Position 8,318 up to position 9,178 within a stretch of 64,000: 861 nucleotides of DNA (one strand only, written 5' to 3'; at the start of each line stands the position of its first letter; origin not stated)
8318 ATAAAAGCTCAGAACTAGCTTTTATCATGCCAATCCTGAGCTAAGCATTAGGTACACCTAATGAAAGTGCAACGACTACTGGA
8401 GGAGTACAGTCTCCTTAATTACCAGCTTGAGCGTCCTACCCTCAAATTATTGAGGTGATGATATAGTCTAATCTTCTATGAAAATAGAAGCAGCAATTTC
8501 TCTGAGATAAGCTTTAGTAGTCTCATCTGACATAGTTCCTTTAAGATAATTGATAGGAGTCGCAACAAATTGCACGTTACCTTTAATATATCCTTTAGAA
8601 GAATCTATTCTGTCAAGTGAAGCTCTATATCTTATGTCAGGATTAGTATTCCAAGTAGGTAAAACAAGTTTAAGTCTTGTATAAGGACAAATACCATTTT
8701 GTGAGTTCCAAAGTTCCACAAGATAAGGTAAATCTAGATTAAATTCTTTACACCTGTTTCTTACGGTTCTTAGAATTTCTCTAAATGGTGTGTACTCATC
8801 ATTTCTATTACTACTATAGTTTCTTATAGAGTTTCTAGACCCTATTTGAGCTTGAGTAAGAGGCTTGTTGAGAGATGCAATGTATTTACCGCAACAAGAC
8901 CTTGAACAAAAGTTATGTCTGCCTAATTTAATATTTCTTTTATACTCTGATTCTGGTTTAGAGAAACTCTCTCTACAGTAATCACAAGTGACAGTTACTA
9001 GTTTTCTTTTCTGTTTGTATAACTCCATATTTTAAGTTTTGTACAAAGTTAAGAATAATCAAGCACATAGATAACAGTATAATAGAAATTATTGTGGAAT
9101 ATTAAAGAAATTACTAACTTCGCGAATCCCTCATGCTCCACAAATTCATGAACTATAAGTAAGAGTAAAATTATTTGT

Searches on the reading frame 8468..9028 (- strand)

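Call 88: search_protein_families(library=phrogs, proteins=[window:8468-9028:-], max_evalue=0.01)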
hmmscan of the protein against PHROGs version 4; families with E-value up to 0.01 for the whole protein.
window:8468-9028:- (186 aa): 7 families
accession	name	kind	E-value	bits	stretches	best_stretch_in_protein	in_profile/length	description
phrog_3322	-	DNA, RNA and nucleotide metabolism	7.2e-20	72.5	1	67-179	40-149/162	endonuclease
phrog_1035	-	DNA, RNA and nucleotide metabolism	1.4e-13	52.4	1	13-175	64-222/271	endonuclease VII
phrog_3118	-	DNA, RNA and nucleotide metabolism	5.7e-13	50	1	89-172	25-105/287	HNH endonuclease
phrog_1400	-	moron, auxiliary metabolic gene and host takeover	5.4e-10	40.5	1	85-182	16-105/251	Srd anti-sigma factor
phrog_1271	-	DNA, RNA and nucleotide metabolism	0.0021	18.5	1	8-65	208-248/361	HNH endonuclease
phrog_3377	-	DNA, RNA and nucleotide metabolism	0.0034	18.3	0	128-156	58-86/196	HNH endonuclease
phrog_14913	-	DNA, RNA and nucleotide metabolism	0.0077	17.3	0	5-53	92-135/149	HNH endonuclease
